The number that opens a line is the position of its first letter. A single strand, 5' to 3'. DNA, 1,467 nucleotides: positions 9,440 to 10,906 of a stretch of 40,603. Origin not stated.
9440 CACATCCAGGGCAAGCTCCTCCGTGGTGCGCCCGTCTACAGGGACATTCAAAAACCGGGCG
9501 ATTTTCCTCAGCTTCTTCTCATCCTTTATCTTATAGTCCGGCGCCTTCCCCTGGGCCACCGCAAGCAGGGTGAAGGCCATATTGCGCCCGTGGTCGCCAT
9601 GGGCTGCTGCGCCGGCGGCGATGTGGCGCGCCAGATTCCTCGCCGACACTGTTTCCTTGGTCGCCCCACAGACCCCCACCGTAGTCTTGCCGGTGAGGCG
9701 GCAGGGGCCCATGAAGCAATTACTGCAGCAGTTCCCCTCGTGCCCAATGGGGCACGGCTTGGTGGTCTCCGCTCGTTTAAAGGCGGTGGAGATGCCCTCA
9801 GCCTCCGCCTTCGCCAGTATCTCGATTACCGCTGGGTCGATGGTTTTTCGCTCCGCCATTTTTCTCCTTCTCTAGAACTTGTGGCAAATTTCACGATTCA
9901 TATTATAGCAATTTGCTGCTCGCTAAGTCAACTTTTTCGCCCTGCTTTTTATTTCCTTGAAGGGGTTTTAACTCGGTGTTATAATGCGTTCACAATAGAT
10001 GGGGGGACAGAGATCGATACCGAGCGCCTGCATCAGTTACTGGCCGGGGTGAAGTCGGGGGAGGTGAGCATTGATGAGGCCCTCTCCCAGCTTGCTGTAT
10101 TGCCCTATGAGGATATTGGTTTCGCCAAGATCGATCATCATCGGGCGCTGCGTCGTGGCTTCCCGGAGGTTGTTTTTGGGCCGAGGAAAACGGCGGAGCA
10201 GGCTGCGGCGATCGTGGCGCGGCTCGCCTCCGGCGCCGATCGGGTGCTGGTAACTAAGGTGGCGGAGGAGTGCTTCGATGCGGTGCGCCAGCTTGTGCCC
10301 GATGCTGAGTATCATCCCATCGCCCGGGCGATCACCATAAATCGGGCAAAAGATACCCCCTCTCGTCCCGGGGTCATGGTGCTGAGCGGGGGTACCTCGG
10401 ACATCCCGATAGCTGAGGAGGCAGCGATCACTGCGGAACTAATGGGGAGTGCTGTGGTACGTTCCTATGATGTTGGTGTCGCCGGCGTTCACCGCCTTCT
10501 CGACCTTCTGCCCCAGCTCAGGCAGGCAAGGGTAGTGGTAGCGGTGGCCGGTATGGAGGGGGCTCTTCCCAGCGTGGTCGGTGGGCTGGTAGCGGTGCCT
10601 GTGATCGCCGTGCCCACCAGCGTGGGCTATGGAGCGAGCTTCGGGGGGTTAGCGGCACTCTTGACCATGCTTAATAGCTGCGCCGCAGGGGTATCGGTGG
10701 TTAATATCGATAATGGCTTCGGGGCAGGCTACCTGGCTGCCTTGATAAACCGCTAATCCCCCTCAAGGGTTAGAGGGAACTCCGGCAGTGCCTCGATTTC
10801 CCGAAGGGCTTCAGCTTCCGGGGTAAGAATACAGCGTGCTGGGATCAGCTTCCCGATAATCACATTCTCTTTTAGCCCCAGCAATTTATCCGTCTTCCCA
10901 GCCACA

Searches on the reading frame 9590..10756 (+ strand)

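Call 15: search_protein_families(library=pfam, proteins=[window:9590-10756:+], max_evalue=0.001)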
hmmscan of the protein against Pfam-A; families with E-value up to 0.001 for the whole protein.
window:9590-10756:+ (388 aa): 1 family
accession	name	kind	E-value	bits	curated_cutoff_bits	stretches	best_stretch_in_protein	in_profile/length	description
PF00731.26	AIRC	-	8.7e-15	55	30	1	262-386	2-126/148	AIR carboxylase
